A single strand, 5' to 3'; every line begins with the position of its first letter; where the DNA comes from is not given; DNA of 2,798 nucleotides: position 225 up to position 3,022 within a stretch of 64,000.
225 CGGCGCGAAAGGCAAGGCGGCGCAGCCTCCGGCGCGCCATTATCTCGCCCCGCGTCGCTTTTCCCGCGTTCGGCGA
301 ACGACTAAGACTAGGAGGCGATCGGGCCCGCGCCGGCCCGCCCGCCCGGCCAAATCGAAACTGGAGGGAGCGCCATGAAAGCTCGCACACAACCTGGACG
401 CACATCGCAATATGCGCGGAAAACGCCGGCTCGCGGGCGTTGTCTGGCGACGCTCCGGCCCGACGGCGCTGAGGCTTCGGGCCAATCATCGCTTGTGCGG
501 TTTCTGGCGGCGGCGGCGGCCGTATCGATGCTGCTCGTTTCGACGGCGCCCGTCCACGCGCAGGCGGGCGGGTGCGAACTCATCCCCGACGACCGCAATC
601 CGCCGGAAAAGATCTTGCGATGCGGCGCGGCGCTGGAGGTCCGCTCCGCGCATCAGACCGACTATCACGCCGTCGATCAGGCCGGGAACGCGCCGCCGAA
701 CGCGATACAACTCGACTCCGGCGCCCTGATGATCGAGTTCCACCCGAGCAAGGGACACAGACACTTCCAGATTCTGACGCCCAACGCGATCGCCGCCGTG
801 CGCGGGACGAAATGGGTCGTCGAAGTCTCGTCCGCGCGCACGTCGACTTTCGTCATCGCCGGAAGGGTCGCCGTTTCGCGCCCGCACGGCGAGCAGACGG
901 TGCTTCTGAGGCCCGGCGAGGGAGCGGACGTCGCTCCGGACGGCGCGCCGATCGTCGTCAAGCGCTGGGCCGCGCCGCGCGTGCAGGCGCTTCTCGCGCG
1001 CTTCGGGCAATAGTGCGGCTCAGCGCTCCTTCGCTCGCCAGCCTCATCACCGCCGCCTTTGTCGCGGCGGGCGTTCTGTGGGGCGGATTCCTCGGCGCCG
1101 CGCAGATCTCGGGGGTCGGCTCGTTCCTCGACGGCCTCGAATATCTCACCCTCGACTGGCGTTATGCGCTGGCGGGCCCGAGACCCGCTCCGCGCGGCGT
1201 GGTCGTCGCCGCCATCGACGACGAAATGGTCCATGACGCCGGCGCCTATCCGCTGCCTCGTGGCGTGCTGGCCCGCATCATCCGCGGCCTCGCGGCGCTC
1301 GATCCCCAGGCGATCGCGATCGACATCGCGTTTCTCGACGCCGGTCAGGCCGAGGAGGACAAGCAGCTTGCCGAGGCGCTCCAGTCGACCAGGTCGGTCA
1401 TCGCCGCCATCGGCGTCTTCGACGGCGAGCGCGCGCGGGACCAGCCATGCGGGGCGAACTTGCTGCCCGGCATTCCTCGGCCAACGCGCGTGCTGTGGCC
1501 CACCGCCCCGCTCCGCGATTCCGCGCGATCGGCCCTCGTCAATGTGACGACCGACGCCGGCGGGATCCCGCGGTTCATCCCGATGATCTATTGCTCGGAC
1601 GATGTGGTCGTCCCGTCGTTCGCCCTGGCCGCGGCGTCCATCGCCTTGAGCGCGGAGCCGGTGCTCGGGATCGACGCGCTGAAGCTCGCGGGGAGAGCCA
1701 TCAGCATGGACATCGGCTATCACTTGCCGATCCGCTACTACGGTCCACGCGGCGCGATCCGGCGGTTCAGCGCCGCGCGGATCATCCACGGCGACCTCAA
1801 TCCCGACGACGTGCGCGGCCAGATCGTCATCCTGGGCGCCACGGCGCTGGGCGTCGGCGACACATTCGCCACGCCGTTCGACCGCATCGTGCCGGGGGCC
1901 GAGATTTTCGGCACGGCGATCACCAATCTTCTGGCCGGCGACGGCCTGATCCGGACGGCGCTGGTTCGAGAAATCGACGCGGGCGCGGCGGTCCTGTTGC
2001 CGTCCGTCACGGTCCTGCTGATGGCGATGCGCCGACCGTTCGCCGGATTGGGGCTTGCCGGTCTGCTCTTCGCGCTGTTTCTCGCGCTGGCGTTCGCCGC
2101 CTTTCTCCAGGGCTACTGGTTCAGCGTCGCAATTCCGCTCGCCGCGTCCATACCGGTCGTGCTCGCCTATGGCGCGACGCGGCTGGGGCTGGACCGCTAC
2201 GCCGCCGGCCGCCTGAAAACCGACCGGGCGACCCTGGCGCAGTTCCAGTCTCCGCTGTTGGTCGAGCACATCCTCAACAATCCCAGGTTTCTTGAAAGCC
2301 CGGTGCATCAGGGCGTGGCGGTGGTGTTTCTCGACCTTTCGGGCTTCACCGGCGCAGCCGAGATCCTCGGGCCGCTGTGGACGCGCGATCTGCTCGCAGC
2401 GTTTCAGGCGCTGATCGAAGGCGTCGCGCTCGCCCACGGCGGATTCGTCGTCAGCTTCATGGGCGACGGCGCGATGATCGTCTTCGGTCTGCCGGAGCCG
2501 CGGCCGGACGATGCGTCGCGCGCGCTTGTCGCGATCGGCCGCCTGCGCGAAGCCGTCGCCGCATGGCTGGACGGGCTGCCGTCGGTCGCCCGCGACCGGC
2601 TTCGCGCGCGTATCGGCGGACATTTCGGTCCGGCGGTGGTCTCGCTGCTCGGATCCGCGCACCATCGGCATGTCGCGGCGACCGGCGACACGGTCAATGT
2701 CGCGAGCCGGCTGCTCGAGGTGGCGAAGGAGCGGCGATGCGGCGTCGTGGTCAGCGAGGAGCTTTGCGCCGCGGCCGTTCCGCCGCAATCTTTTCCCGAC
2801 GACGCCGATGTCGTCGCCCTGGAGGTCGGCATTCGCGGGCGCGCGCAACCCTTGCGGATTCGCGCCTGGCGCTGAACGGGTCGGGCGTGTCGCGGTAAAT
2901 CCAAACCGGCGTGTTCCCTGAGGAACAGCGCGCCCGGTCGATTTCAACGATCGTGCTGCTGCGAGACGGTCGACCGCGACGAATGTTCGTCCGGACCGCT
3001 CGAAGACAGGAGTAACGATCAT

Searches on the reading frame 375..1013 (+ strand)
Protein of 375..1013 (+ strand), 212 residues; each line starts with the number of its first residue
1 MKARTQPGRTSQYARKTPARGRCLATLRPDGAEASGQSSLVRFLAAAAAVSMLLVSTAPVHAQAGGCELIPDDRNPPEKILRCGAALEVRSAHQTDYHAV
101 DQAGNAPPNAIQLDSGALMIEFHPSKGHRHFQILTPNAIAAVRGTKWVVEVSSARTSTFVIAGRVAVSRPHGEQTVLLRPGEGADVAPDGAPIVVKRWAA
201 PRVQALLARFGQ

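Call 11: search_protein_families(library=pfam, proteins=[window:375-1010:+], max_evalue=0.01)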
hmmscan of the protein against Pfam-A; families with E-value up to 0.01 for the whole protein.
window:375-1010:+ (212 aa): 1 family
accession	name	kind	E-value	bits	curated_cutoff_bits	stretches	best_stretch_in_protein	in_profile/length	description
PF04773.18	FecR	-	2.1e-09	38.1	24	1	92-165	24-96/97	FecR protein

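Call 13: find_encoding_contigs(protein=window:375-1013:+, flank=10000, max_places=6)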
Protein window:375-1013:+ (212 aa): 4 contigs read that carry it; 4 places shown.
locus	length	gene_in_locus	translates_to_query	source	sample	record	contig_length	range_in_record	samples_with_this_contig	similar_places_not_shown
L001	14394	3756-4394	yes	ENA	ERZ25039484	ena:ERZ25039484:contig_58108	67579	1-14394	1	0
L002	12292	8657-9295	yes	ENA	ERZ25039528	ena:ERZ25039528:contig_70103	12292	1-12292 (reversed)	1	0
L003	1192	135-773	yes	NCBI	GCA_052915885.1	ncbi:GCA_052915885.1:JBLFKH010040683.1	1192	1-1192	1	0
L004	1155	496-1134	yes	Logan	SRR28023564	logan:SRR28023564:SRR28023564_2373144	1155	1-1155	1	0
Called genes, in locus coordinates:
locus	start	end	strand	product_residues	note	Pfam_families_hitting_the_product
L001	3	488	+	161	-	?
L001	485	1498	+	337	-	PF05128:DUF697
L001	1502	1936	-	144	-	-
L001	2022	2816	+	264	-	PF00702:Hydrolase, PF12710:HAD, PF13419:HAD_2, PF13242:Hydrolase_like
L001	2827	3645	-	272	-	PF00027:cNMP_binding, PF13545:HTH_Crp_2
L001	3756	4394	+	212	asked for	PF04773:FecR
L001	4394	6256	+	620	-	PF05226:CHASE2, PF00211:Guanylate_cyc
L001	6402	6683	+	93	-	-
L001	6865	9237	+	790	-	PF04134:DCC1-like, PF06762:LMF1, PF25179:LMF1_C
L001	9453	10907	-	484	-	-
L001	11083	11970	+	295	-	PF25994:HH_AprE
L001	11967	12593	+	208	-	-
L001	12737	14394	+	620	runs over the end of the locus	PF00501:AMP-binding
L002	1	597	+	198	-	?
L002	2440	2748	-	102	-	-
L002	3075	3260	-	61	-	-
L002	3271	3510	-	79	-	-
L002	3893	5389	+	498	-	PF04317:DUF463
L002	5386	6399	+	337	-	PF05128:DUF697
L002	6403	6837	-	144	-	-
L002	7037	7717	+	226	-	PF00702:Hydrolase, PF12710:HAD, PF13419:HAD_2, PF13242:Hydrolase_like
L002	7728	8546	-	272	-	PF00027:cNMP_binding, PF13545:HTH_Crp_2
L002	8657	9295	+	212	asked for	PF04773:FecR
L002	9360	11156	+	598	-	PF05226:CHASE2, PF00211:Guanylate_cyc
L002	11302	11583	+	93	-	-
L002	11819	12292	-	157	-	?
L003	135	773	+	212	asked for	PF04773:FecR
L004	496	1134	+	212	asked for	PF04773:FecR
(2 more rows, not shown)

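Call 28: search_solved_structures(query=L001:2830-3645:-, max_evalue=0.001, show_alignments=2)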
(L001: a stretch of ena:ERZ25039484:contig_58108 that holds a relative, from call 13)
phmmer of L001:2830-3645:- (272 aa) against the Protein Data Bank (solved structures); distinct sequences matched with E-value up to 0.001: 146 (the best 60 are shown).
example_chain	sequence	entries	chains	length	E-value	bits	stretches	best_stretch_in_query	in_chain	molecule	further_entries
7pza_A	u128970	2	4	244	2e-49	171.6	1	69-268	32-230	Putative cAMP-binding protein-catabolite gene activator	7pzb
3d0s_A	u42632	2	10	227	4.8e-26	94.9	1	48-251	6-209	TRANSCRIPTIONAL REGULATORY PROTEIN | PROBABLE TRANSCRIPTIONAL REGULATORY PROTEIN (PROBABLY CRP/ FNR-FAMILY)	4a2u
3i54_A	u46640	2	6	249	5.3e-26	94.8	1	47-251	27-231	Transcriptional regulator, Crp/Fnr family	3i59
3mzh_A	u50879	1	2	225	6.4e-26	94.5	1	48-251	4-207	PROBABLE TRANSCRIPTIONAL REGULATORY PROTEIN (PROBABLY CRP/FNR-FAMILY)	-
3h3u_A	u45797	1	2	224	6.9e-26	94.4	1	48-251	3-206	PROBABLE TRANSCRIPTIONAL REGULATORY PROTEIN (PROBABLY CRP/FNR-FAMILY)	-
4byy_A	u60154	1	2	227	3.9e-23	85.4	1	47-249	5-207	TRANSCRIPTIONAL REGULATOR, CRP/FNR FAMILY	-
3r6s_A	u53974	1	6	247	4.1e-23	85.3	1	46-249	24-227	transcription regulator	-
4cyd_A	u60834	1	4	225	4.7e-23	85.1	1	47-249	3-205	PROBABLE TRANSCRIPTION REGULATOR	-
2pqq_A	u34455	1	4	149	3.5e-21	79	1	52-186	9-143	Putative transcriptional regulator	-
9ya0_MA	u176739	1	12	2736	3.2e-19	72.6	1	46-161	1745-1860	PCR12, TGME49_219070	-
4ev0_A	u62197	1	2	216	4.1e-19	72.2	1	53-249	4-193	Transcription regulator, Crp family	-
2xgx_A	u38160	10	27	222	3.4e-17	66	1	73-250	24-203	GLOBAL NITROGEN REGULATOR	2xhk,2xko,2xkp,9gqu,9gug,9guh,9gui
7ets_A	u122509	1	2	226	1.9e-15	60.2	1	56-252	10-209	Crp/Fnr family transcriptional regulator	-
3of1_A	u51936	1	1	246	4.9e-15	58.9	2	48-159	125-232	cAMP-dependent protein kinase regulatory subunit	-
5ezr_A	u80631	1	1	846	9.1e-15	58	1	49-141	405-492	cGMP-dependent protein kinase, putative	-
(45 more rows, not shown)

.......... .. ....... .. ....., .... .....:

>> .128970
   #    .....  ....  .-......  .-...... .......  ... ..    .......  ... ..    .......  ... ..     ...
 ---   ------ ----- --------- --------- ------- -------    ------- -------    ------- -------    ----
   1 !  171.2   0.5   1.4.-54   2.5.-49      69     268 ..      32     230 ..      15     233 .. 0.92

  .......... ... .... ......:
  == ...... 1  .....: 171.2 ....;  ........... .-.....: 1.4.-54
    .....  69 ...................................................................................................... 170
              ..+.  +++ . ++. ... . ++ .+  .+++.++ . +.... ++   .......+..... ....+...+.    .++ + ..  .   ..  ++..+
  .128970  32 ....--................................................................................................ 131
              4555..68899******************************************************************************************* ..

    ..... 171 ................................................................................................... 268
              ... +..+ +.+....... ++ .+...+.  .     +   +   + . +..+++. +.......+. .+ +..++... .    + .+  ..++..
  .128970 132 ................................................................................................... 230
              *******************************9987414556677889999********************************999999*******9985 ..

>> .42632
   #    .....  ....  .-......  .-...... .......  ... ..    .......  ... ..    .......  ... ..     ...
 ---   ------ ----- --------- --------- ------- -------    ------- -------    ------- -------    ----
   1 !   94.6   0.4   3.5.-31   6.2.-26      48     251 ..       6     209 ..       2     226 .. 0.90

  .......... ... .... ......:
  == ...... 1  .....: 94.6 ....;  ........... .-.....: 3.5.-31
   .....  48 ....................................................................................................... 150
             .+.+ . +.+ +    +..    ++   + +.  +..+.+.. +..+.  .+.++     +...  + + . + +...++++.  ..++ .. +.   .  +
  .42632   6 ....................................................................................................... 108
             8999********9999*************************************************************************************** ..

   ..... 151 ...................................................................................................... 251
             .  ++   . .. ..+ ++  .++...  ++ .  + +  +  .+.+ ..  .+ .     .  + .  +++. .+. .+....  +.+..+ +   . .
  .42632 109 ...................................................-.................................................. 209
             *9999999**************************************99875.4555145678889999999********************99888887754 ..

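Call 66: search_protein_families(library=ncbifam, proteins=[L001:2830-3645:-, window:375-1010:+], max_evalue=0.1)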
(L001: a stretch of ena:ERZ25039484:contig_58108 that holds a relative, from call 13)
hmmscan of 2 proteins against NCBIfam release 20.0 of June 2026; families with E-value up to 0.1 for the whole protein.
L001:2830-3645:- (272 aa): 13 families
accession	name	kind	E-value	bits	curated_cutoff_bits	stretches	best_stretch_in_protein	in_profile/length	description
NF008732.0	PRK11753.1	equivalog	5.8e-15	55.3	266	1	72-249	24-201/214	cAMP-activated global transcriptional regulator CRP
TIGR03697.1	NtcA_cyano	equivalog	1.1e-13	51.5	244.95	1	79-249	1-173/193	global nitrogen regulator NtcA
NF058543.1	ActPatMycb56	equivalog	3.1e-13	49.3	460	1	54-177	2-123/317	acetyltransferase Pat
NF041163.2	encap_f2b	equivalog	3.6e-12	46.1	400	1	50-175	73-200/450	family 2B encapsulin nanocompartment shell protein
NF006901.0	PRK09392.1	equivalog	9.7e-11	41.4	211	1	52-267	11-221/236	transcriptional activator FtrB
NF053664.1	TransRegPtrACyano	equivalog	4.3e-09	36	300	1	91-255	29-186/196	Crp/Fnr family transcriptional regulator PtrA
NF050806.1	TransRegFixKCaul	equivalog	4.5e-09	35.9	300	1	65-253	17-198/215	transcriptional regulator FixK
NF010499.0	PRK13918.1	equivalog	1.7e-06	27.7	274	1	75-256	16-189/205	CRP/FNR family transcriptional regulator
NF052518.1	TransRegLdrP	equivalog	1.9e-05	24.8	300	1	75-252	3-172/195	transcriptional regulator LdrP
NF007707.0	PRK10402.1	subfamily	0.00071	19.3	180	1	72-202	32-162/226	transcriptional regulator YeiL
TIGR03896.1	cyc_nuc_ocin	subfamily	0.0013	18.2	161.05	1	58-149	148-237/317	bacteriocin-type transport-associated protein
NF050815.1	TransActFtrBCaul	equivalog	0.0055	16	300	1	73-245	34-201/251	transcriptional activator FtrB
NF008365.0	PRK11161.1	subfamily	0.015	14.6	228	1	77-249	53-224/250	fumarate/nitrate reduction transcriptional regulator Fnr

window:375-1010:+ (212 aa): 4 families
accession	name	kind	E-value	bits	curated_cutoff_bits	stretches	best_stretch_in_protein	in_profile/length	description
NF047876.1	Lsa19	exception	8.5e-08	32.2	250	1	109-198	76-167/182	adhesin Lsa19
NF047849.1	Lsa33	exception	8.9e-08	31.7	420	1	111-175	107-173/310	surface adhesin Lsa33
NF033165.1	lipo_LipL45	exception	3.6e-07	29.6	350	1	91-168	97-174/391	lipoprotein LipL45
TIGR04200.2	targ_of_XrtJ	subfamily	0.031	14.1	40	1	47-71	6-29/57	PExPT-CTERM protein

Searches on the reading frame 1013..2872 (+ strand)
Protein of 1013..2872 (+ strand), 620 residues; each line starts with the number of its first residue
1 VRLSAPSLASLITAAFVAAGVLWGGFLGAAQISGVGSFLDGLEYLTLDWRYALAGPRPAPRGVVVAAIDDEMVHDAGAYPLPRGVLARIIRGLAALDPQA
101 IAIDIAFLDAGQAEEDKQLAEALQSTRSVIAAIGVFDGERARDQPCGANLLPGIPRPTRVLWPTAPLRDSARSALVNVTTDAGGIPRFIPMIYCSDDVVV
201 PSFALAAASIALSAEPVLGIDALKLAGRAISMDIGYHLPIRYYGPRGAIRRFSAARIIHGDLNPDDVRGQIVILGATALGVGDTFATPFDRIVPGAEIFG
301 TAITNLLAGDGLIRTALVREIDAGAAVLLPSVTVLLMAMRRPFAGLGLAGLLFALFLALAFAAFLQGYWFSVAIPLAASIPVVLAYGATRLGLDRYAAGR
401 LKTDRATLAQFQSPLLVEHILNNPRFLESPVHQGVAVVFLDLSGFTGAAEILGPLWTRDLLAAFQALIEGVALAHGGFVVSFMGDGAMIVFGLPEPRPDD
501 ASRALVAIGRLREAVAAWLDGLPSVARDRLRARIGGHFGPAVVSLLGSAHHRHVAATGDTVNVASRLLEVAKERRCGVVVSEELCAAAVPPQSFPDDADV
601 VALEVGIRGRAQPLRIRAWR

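Call 11: search_protein_families(library=pfam, proteins=[window:1013-2872:+], max_evalue=0.01)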
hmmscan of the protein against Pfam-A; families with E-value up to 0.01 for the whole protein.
window:1013-2872:+ (620 aa): 2 families
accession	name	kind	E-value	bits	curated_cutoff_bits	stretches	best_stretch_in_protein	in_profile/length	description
PF05226.16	CHASE2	-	2.1e-41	142.6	26.3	1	33-315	13-231/257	CHASE2 domain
PF00211.25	Guanylate_cyc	-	1.2e-11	45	21.9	1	430-579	4-148/183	Adenylate and Guanylate cyclase catalytic domain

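Call 37: find_related_loci(query=window:1013-2872:+, collection=genome_contigs, flank=7000)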
Query window:1013-2872:+ (620 aa) in genome_contigs; peptide patterns used: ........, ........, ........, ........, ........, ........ (x = any residue, [..] = any of these).
447 stretches matched a pattern; 357 encode a relative of the query (tblastn E <= 1e-3); the best 80 are kept; 80 distinct loci.
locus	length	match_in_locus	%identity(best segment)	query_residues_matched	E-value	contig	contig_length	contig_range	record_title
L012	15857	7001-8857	71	1-619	0e+0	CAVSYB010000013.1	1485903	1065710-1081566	MAG: uncultured Alphaproteobacteria bacterium isolate MFD05512.bin.1.221 genome assembly, contig: contig_2762, whole gen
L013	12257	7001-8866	63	1-617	0e+0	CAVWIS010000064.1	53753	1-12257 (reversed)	MAG: uncultured Alphaproteobacteria bacterium isolate MFD02159.bin.2.123 genome assembly, contig: contig_88381, whole ge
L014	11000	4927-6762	61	6-617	0e+0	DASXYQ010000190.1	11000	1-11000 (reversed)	MAG TPA_asm: Roseiarcus sp. isolate SMAG_U4829 k141_986558, whole genome shotgun sequence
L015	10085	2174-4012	60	6-617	0e+0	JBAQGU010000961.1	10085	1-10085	MAG: Roseiarcus sp. isolate MFD09215_ilm_asm_bin20 k127_141171, whole genome shotgun sequence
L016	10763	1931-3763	55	6-617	0e+0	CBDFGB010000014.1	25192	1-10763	MAG: Acetobacteraceae bacterium isolate 2ff5c7f4-beb1-4044-8992-6d63e018496a genome assembly, contig: contig_14, whole g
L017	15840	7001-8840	56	6-618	0e+0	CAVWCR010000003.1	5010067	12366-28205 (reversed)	MAG: uncultured Alphaproteobacteria bacterium isolate MFD04944.bin.1.54 genome assembly, contig: contig_28086, whole gen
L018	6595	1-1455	57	133-617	2e-166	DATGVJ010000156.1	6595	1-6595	MAG TPA_asm: Xanthobacteraceae bacterium isolate SMAG_U10553 k141_1717477, whole genome shotgun sequence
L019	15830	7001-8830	44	1-617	2e-151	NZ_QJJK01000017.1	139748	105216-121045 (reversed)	Chelatococcus asaccharovorans strain DSM 6462 Ga0215681_117, whole genome shotgun sequence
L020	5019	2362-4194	44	13-620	5e-151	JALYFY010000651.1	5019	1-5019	MAG: Pseudomonadota bacterium isolate GDM bin3 SD1466-68_k127_1823100, whole genome shotgun sequence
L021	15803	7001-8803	45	21-620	7e-147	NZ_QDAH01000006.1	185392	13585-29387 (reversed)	Microvirga sp. KLBC 81 81_scaffold6, whole genome shotgun sequence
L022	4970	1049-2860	49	12-616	3e-148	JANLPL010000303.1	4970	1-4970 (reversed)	MAG: Bradyrhizobium sp. isolate OTE_38_metabat_380 OTE_38_k141_2057476, whole genome shotgun sequence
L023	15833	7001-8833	44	9-620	3e-144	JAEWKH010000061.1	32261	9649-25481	MAG: Proteobacteria bacterium isolate OH_PBrB_31 k127_1160536, whole genome shotgun sequence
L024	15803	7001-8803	45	21-620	2e-144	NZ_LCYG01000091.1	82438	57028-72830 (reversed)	Microvirga vignae strain BR3299 T20BR3299_1_(paired)_contig_91, whole genome shotgun sequence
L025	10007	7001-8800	43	22-620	3e-143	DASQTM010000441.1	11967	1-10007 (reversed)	MAG TPA_asm: Microvirga sp. isolate SMAG_U10935 k141_79936, whole genome shotgun sequence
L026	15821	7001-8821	43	15-620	3e-141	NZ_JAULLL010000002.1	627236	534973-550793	Sinorhizobium sp. CB7 NODE_2_length_627236_cov_46.353609, whole genome shotgun sequence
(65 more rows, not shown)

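Call 65: search_protein_families(library=pfam, proteins=[L016:3903-4493:+], max_evalue=1)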
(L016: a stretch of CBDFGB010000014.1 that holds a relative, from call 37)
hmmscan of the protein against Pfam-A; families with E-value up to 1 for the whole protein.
L016:3903-4493:+ (197 aa): 0 families

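Call 66: search_protein_families(library=ncbifam, proteins=[L016:3903-4493:+, window:1013-2872:+], max_evalue=0.1)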
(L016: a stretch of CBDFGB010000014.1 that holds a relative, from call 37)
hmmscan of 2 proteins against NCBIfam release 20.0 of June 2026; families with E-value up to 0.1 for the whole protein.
L016:3903-4493:+ (197 aa): 1 family
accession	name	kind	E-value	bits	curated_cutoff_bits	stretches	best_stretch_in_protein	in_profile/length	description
NF007628.1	PRK10290.1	equivalog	0.033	14.1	165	1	14-71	9-61/172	superoxide dismutase [Cu-Zn] SodC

window:1013-2872:+ (620 aa): 1 family
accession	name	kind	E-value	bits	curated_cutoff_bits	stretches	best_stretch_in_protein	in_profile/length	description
TIGR03903.1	TOMM_kin_cyc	equivalog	0.00011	20.2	705.75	1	466-583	323-431/1267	TOMM system kinase/cyclase fusion protein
